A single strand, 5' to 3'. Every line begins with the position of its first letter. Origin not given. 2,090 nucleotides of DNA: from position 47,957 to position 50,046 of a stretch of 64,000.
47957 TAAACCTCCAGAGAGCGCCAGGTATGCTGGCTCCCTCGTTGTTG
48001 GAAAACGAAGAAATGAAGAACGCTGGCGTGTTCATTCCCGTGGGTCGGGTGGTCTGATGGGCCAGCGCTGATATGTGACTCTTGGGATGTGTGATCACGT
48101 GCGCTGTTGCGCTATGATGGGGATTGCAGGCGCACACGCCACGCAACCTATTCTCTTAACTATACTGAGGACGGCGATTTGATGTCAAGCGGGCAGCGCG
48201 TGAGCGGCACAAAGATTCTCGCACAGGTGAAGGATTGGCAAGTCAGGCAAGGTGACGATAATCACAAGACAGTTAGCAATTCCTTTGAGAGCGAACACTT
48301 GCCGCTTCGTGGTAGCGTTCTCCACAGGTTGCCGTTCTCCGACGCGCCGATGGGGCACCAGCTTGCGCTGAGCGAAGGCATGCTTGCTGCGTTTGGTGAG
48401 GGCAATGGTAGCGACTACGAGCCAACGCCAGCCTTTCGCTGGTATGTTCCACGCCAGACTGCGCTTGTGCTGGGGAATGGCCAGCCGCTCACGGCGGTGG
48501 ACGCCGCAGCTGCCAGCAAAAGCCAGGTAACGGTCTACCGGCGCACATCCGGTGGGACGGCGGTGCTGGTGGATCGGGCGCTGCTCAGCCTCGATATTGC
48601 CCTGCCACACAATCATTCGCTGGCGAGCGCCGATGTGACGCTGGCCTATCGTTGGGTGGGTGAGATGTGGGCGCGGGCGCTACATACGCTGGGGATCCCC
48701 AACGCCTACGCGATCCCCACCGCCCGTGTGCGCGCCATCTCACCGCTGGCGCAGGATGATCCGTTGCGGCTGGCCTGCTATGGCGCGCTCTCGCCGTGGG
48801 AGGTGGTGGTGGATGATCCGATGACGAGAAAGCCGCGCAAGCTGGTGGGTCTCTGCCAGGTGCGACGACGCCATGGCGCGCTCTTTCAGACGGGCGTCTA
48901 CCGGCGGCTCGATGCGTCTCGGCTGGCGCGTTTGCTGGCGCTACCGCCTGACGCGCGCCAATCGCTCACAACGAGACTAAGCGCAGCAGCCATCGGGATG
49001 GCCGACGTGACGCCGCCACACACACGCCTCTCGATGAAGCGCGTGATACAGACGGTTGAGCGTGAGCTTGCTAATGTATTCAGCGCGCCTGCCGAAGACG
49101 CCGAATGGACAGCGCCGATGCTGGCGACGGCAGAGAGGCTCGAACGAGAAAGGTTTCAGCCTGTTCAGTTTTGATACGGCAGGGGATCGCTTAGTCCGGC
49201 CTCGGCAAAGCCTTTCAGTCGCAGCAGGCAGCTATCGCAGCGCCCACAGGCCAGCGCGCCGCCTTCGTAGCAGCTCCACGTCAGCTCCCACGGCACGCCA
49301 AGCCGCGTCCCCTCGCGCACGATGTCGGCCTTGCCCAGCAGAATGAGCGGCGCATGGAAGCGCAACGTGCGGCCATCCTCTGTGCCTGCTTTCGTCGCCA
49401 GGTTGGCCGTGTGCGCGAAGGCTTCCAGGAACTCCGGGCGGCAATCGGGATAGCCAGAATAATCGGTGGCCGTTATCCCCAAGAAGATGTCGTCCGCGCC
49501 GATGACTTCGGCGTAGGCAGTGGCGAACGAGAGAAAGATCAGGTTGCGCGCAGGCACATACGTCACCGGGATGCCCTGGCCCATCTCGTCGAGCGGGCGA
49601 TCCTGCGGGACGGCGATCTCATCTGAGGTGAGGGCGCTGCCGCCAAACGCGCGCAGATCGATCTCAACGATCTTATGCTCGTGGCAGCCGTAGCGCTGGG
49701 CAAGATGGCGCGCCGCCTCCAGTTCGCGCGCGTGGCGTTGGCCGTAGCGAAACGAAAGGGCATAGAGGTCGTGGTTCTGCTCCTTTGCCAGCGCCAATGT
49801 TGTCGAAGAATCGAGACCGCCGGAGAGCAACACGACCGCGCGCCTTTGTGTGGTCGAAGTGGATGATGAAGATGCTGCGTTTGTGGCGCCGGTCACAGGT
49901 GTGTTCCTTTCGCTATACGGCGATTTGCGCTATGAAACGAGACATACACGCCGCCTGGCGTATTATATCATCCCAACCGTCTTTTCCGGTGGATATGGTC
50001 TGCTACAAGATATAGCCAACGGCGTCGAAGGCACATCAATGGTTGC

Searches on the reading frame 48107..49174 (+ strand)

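Call 3: search_protein_families(library=pfam, proteins=[window:48107-49174:+], max_evalue=0.01)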
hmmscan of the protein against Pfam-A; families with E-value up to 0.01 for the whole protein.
window:48107-49174:+ (355 aa): 1 family
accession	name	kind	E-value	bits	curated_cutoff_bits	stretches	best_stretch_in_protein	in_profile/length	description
PF21948.1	LplA-B_cat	-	2.8e-11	44.2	27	1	85-321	5-199/200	Lipoyl protein ligase A/B catalytic domain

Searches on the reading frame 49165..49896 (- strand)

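Call 3: search_protein_families(library=pfam, proteins=[window:49165-49896:-], max_evalue=0.01)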
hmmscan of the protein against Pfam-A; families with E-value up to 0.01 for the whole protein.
window:49165-49896:- (243 aa): 5 families
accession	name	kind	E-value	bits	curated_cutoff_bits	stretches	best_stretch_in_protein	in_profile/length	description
PF06508.19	QueC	-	1.8e-76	256.8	22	1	19-233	1-209/210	Queuosine biosynthesis protein QueC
PF00733.27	Asn_synthase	-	3.3e-09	37.3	21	1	16-76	16-77/354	Asparagine synthase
PF02540.23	NAD_synthase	-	0.0016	18.1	21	1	17-76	18-79/242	NAD synthase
PF03054.22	tRNA_Me_trans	-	0.0017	18.5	20.6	1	19-57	2-40/202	tRNA methyl transferase HUP domain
PF00764.25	Arginosuc_synth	-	0.0023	18.4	27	1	21-79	3-61/162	Arginosuccinate synthase N-terminal HUP domain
